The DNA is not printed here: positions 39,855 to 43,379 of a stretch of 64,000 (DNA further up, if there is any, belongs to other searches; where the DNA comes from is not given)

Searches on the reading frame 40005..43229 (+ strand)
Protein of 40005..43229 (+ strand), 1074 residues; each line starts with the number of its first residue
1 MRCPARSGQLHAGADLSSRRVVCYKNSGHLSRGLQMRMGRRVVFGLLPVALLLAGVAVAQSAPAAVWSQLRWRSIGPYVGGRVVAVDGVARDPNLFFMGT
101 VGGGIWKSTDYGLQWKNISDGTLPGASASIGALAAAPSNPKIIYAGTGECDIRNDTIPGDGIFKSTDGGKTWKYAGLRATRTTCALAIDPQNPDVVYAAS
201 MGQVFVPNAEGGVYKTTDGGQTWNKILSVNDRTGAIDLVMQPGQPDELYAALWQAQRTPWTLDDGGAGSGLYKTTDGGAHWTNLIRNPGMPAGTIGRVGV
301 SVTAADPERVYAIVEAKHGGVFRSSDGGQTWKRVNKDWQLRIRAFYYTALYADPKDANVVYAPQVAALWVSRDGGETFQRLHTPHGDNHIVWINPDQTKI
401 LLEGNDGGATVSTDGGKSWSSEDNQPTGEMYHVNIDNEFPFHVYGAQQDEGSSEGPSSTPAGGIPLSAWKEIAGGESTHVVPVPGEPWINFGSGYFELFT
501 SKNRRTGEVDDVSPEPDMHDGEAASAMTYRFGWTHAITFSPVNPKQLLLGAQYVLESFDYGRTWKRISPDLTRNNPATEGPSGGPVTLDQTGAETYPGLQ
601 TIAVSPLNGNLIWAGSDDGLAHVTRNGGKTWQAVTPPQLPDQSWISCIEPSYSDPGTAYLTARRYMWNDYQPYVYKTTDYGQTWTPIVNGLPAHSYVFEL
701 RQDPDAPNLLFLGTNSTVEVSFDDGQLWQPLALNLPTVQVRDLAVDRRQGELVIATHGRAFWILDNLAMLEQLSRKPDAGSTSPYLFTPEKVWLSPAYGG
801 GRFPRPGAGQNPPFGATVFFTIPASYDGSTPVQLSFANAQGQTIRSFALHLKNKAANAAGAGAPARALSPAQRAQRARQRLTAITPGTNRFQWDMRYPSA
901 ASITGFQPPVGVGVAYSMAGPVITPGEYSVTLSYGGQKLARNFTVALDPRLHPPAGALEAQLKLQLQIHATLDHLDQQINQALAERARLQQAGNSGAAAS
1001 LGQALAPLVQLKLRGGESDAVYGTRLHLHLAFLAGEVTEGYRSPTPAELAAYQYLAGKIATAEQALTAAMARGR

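Call 19: find_encoding_contigs(protein=window:40005-43229:+, flank=10000, max_places=1)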
Protein window:40005-43229:+ (1074 aa): no gene with exactly this product is on record in the collection.

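Call 22: search_protein_families(library=pfam, proteins=[window:40005-43229:+], max_evalue=0.0001)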
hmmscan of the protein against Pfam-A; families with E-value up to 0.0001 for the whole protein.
window:40005-43229:+ (1074 aa): 5 families
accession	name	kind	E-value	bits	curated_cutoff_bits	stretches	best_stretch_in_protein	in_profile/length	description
PF15902.12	Sortilin-Vps10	-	8.7e-30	104.3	33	3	321-424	3-114/446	Sortilin, neurotensin receptor 3,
PF02012.26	BNR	-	4.8e-15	53.5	27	0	164-173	2-11/12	BNR/Asp-box repeat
PF13088.12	BNR_2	-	1.3e-11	44.8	31.4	1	553-728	83-248/277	BNR repeat-like domain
PF14870.12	PSII_BNR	-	4.4e-10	39.7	27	0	163-237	85-149/303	Photosynthesis system II assembly factor YCF48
PF24316.1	Tli3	-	7.2e-05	23.6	27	0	155-176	79-100/129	T6SS Tli3 immunity protein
